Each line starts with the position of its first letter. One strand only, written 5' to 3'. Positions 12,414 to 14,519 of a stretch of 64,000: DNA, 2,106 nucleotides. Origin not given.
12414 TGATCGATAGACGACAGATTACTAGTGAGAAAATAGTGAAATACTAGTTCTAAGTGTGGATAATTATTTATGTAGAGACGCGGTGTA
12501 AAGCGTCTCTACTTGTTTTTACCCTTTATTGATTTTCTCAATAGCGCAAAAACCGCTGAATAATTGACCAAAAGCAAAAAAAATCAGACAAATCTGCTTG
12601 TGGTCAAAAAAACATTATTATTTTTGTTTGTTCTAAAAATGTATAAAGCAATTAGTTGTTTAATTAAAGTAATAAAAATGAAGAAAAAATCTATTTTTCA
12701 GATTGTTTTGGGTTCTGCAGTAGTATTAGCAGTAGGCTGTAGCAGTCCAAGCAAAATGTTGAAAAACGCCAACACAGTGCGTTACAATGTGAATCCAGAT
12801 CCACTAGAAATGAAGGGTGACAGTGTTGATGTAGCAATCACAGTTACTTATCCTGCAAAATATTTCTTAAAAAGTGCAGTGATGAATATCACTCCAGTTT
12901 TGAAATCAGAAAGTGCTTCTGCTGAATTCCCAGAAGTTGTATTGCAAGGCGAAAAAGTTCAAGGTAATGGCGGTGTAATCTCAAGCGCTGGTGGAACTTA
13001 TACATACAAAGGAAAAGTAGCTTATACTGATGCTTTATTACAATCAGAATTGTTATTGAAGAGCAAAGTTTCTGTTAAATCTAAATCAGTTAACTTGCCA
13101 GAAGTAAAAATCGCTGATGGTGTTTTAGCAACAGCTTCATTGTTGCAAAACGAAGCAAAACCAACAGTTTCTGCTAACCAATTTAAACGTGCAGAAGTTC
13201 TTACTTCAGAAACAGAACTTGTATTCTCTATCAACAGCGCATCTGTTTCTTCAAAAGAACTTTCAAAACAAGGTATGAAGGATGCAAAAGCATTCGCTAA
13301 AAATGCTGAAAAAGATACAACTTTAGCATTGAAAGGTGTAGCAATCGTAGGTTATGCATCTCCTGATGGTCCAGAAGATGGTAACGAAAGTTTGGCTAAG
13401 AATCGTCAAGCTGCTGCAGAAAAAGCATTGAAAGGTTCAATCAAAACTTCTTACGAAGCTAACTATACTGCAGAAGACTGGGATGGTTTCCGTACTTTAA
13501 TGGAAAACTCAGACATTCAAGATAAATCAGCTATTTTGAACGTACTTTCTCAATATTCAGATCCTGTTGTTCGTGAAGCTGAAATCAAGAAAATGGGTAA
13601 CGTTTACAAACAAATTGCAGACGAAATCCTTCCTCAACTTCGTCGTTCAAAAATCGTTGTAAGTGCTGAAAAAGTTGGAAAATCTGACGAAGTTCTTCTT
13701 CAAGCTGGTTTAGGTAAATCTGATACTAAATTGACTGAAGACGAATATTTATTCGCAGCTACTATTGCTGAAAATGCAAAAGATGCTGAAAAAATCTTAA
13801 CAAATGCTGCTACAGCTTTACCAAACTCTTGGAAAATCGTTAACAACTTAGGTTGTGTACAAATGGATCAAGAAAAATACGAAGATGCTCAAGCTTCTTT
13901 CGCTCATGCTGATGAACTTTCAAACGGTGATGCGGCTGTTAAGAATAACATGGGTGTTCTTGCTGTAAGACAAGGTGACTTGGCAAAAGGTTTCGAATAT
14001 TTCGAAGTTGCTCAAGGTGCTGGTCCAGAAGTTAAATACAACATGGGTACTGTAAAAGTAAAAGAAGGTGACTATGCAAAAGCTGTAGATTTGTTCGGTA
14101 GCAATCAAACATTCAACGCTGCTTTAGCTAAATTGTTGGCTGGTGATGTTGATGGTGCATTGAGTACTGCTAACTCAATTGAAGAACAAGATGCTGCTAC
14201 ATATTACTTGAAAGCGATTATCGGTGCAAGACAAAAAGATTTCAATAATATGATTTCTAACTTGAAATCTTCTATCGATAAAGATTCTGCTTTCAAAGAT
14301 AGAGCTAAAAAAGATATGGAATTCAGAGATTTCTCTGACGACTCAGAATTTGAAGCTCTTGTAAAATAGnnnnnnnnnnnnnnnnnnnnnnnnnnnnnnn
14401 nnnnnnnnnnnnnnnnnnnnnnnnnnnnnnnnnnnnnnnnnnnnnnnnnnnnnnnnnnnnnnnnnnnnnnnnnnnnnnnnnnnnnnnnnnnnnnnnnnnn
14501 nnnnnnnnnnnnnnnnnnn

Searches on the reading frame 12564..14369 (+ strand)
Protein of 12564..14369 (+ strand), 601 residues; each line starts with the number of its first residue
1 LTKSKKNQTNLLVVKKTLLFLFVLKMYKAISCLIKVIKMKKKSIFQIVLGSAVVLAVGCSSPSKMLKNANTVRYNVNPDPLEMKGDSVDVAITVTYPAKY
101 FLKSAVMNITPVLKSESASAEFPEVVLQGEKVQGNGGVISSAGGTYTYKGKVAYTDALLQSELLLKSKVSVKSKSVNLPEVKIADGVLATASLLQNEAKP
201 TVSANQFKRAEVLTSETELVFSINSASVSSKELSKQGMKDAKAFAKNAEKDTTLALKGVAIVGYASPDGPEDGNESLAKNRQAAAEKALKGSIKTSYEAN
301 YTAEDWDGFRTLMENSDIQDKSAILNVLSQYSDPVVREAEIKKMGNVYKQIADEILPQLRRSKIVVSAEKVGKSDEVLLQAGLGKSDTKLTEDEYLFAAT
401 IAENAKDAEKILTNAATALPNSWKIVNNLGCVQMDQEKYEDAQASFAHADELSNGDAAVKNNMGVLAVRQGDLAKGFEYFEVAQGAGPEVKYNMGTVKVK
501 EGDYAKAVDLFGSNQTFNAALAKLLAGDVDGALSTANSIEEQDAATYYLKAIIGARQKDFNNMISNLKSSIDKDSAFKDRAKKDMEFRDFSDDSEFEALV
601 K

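Call 9: search_protein_families(library=pfam, proteins=[window:12564-14369:+], max_evalue=0.01)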
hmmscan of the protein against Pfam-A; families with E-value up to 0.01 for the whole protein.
window:12564-14369:+ (601 aa): 7 families
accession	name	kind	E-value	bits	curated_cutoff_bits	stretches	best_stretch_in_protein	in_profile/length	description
PF07719.23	TPR_2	-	6.6e-06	26.3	27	0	427-449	5-27/34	Tetratricopeptide repeat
PF13181.12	TPR_8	-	3.2e-05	24.2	25.7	0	427-454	5-32/34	Tetratricopeptide repeat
PF00515.34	TPR_1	-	4.3e-05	23.6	27.8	0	427-446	5-24/34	Tetratricopeptide repeat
PF12984.12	DUF3868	-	4.6e-05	23.9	27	1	53-131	8-82/105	Domain of unknown function (DUF3868)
PF13432.12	TPR_16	-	0.00015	22.5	32.7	1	429-488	3-62/65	Tetratricopeptide repeat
PF14559.12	TPR_19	-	0.00023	21.8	25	0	402-460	4-62/68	Tetratricopeptide repeat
PF13424.12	TPR_12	-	0.00078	20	30.1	0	457-481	3-27/77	Tetratricopeptide repeat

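Call 21: find_encoding_contigs(protein=window:12678-14369:+, flank=3000, max_places=10)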
Protein window:12678-14369:+ (563 aa): no gene with exactly this product is on record in the collection.

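Call 78: find_homologous_proteins(query=window:12678-14369:+, max_evalue=1e-80)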
Query window:12678-14369:+ (563 aa): 2980 proteins with E <= 1e-80 among 8000 candidates; the best 120 are listed.
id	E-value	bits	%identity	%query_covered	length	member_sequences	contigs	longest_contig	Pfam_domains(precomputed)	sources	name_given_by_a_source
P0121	0.0e+0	1143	96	100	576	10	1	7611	PF00515.35,PF13432.13,PF13181.13,PF07719.24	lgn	-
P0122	0.0e+0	1086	90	100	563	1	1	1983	PF00515.35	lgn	-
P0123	2.8e-297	1004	83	100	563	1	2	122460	PF12984.12,PF00515.35,PF13432.13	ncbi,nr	ncbi:MAG: hypothetical protein MJ198_03695 [Bacteroidales bacterium]|nr:hypothetical protein [Bacter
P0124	6.0e-293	990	82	100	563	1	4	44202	PF12984.12,PF00515.35,PF13432.13,PF13181.13,PF07719.24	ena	-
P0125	1.5e-292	989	82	100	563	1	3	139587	PF12984.12,PF00515.35,PF13432.13,PF13181.13,PF07719.24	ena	-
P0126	1.1e-291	986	82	100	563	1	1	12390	PF12984.12,PF00515.35,PF13432.13,PF13181.13,PF07719.24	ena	-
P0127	1.2e-290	983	81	100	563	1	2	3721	PF12984.12,PF00515.35,PF13432.13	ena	-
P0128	8.5e-290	980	82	100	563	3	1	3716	PF13432.13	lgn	-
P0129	9.8e-290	980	81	100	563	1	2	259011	PF12984.12,PF00515.35,PF13432.13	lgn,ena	-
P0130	1.5e-289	979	81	100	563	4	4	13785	PF12984.12,PF00515.35,PF13432.13,PF07719.24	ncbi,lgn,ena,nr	ncbi:MAG: DUF3868 domain-containing protein [Bacteroidales bacterium]|nr:DUF3868 domain-containing p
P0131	3.8e-289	978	81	100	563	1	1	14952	PF12984.12,PF00515.35,PF13432.13,PF13181.13,PF07719.24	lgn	-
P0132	7.6e-289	977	81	100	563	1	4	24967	PF12984.12,PF00515.35,PF13432.13,PF13181.13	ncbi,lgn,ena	-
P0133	9.2e-289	976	81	100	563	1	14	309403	PF12984.12,PF00515.35,PF13432.13,PF13181.13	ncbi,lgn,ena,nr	ncbi:MAG: DUF3868 domain-containing protein [Bacteroidales bacterium]|nr:DUF3868 domain-containing p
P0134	1.0e-288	976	81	100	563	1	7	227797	PF12984.12,PF00515.35,PF13432.13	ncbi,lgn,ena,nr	ncbi:MAG: DUF3868 domain-containing protein [Bacteroidales bacterium]|nr:DUF3868 domain-containing p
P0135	1.2e-288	976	81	100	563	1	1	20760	PF12984.12,PF00515.35,PF13432.13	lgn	-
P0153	1.2e-280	950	79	100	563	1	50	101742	-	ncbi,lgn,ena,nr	ncbi:MAG: hypothetical protein K5860_12225 [Bacteroidales bacterium]|nr:hypothetical protein [Bacter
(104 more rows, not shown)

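Call 79: find_encoding_contigs(protein=P0121, flank=3000, max_places=6)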
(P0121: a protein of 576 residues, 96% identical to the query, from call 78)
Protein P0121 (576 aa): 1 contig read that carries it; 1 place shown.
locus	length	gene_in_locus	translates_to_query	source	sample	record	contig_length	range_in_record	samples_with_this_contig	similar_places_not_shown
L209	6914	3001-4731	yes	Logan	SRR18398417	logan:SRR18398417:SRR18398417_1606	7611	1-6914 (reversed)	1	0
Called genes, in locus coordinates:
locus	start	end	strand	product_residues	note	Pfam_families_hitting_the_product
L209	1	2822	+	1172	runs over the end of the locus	?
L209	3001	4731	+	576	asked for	PF00515:TPR_1 (faint), PF13181:TPR_8 (faint), PF13432:TPR_16 (faint), PF07719:TPR_2 (faint)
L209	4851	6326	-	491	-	PF01266:DAO (weak), PF01593:Amino_oxidase, PF07992:Pyr_redox_2 (weak), PF12831:FAD_oxidored (weak), PF13450:NAD_binding_8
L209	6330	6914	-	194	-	?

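Call 80: find_encoding_contigs(protein=P0122, flank=3000, max_places=6)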
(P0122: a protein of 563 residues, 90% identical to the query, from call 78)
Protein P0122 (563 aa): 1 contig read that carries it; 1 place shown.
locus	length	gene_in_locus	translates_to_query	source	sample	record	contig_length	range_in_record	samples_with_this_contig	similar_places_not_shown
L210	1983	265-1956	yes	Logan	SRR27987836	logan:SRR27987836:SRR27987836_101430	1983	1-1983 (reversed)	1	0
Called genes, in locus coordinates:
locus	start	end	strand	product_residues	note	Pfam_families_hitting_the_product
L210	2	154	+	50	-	?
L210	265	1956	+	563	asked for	PF00515:TPR_1 (faint)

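Call 81: find_encoding_contigs(protein=P0123, flank=3000, max_places=6)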
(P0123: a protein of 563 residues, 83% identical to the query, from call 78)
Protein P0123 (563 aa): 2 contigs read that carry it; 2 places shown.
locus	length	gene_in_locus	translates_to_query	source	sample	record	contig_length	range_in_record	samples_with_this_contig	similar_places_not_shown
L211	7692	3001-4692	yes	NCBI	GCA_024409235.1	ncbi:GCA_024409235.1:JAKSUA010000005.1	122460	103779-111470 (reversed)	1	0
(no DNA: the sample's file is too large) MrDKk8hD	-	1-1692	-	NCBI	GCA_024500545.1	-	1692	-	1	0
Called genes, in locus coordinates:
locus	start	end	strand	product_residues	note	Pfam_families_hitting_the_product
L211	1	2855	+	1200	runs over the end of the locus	-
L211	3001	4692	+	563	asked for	PF12984:DUF3868 (weak), PF13432:TPR_16 (faint), PF00515:TPR_1 (faint)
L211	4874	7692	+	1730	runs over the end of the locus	PF19081:Ig_7, PF20578:aBig_2 (faint), PF19081:Ig_7, PF02368:Big_2, PF26918:Ig_Eae (weak), PF02368:Big_2, PF26918:Ig_Eae (weak), PF18962:Por_Secre_tail (weak), +1 more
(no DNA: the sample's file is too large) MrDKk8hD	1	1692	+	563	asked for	PF12984:DUF3868 (weak), PF13432:TPR_16 (faint), PF00515:TPR_1 (faint)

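Call 83: find_encoding_contigs(protein=P0133, flank=2500, max_places=10)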
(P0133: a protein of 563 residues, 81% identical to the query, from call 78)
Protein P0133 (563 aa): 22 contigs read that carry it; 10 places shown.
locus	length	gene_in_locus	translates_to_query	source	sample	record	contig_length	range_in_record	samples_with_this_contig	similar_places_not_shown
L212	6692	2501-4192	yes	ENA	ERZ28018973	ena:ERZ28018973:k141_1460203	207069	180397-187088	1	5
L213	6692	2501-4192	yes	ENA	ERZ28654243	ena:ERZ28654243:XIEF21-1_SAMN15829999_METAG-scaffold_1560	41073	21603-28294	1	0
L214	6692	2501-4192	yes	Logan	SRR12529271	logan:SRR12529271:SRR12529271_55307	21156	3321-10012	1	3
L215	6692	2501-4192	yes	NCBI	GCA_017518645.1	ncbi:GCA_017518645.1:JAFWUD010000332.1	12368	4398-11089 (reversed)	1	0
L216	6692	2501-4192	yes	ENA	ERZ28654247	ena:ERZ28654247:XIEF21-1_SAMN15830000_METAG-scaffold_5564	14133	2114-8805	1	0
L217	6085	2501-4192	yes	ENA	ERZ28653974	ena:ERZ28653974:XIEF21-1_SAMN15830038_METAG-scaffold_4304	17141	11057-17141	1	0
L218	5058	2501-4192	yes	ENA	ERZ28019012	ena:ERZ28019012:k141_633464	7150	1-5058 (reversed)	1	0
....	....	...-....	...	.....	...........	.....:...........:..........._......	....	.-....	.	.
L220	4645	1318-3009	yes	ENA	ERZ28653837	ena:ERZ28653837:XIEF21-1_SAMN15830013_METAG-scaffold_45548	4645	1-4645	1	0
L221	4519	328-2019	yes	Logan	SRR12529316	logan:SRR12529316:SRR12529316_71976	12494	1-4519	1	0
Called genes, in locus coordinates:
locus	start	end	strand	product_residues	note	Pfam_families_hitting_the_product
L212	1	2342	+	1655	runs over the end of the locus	-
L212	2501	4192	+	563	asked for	PF12984:DUF3868 (weak), PF13181:TPR_8 (faint), PF13432:TPR_16 (faint), PF00515:TPR_1 (faint)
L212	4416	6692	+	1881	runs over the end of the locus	PF19081:Ig_7, PF02368:Big_2, PF26918:Ig_Eae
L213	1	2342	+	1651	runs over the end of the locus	-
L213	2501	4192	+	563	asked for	PF12984:DUF3868 (weak), PF13181:TPR_8 (faint), PF13432:TPR_16 (faint), PF00515:TPR_1 (faint)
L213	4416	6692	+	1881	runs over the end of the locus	PF19081:Ig_7, PF02368:Big_2, PF26918:Ig_Eae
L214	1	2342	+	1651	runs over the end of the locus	-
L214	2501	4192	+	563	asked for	PF12984:DUF3868 (weak), PF13181:TPR_8 (faint), PF13432:TPR_16 (faint), PF00515:TPR_1 (faint)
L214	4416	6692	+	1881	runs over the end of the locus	PF19081:Ig_7, PF02368:Big_2, PF26918:Ig_Eae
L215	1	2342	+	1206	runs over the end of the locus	?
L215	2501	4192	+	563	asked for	PF12984:DUF3868 (weak), PF13181:TPR_8 (faint), PF13432:TPR_16 (faint), PF00515:TPR_1 (faint)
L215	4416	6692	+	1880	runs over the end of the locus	PF19081:Ig_7, PF02368:Big_2, PF26918:Ig_Eae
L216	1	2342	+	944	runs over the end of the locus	-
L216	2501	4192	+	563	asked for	PF12984:DUF3868 (weak), PF13181:TPR_8 (faint), PF13432:TPR_16 (faint), PF00515:TPR_1 (faint)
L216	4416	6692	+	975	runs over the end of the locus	PF19081:Ig_7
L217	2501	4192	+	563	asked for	PF12984:DUF3868 (weak), PF13181:TPR_8 (faint), PF13432:TPR_16 (faint), PF00515:TPR_1 (faint)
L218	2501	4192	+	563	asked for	PF12984:DUF3868 (weak), PF13181:TPR_8 (faint), PF13432:TPR_16 (faint), PF00515:TPR_1 (faint)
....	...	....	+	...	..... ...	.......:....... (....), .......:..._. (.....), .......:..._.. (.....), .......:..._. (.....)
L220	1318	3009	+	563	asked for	PF12984:DUF3868 (weak), PF13181:TPR_8 (faint), PF13432:TPR_16 (faint), PF00515:TPR_1 (faint)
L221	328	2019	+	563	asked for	PF12984:DUF3868 (weak), PF13181:TPR_8 (faint), PF13432:TPR_16 (faint), PF00515:TPR_1 (faint)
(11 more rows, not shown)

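Call 84: find_encoding_contigs(protein=P0153, flank=2500, max_places=10)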
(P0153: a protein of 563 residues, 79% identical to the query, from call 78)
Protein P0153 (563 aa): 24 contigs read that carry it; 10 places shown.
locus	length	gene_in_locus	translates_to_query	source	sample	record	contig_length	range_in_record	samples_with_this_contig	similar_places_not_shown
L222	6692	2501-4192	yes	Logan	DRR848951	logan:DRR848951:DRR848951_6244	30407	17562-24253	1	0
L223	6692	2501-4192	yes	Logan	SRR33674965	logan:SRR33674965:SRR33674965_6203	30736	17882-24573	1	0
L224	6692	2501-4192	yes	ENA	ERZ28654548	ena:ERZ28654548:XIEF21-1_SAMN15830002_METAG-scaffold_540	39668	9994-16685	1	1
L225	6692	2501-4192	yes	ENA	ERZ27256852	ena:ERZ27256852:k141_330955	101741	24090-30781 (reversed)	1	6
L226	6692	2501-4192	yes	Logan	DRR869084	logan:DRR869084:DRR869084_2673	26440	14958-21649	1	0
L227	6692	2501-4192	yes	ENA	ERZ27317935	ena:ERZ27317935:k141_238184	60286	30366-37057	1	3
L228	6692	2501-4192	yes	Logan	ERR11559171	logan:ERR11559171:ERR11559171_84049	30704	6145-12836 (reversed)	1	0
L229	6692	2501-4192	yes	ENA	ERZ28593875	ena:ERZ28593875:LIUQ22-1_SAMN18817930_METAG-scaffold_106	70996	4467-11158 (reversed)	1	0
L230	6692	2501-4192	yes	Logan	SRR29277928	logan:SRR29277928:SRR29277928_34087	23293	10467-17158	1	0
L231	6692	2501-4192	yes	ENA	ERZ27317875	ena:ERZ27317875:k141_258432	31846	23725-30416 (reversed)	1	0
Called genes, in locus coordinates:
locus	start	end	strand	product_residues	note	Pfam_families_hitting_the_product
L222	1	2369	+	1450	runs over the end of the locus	PF05359:DUF748, PF13116:YhdP (weak), PF04357:TamB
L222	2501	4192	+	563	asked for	-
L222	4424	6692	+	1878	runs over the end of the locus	PF19081:Ig_7, PF02368:Big_2, PF26918:Ig_Eae, PF07554:FIVAR (weak)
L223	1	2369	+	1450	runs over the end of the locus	PF05359:DUF748, PF27051:TamB_N (faint), PF04357:TamB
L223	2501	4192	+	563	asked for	-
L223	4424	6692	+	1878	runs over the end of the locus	PF19081:Ig_7, PF02368:Big_2, PF26918:Ig_Eae, PF07554:FIVAR (weak)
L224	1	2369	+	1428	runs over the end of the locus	PF05359:DUF748, PF27051:TamB_N (faint), PF04357:TamB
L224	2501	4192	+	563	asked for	-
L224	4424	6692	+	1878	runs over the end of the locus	PF19081:Ig_7, PF02368:Big_2, PF26918:Ig_Eae, PF07554:FIVAR (weak)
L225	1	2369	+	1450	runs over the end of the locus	PF05359:DUF748, PF13116:YhdP (weak), PF27051:TamB_N (faint), PF04357:TamB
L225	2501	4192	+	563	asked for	-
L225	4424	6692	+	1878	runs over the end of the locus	PF19081:Ig_7, PF02368:Big_2, PF26918:Ig_Eae, PF07554:FIVAR (weak)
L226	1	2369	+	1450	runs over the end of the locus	PF05359:DUF748, PF13116:YhdP, PF27051:TamB_N (faint), PF04357:TamB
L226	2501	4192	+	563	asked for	-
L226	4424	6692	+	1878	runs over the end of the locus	PF19081:Ig_7, PF02368:Big_2, PF26918:Ig_Eae, PF07554:FIVAR (weak), PF02368:Big_2 (weak)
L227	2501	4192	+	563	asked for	-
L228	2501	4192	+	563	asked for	-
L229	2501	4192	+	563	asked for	-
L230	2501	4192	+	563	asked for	-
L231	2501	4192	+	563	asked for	-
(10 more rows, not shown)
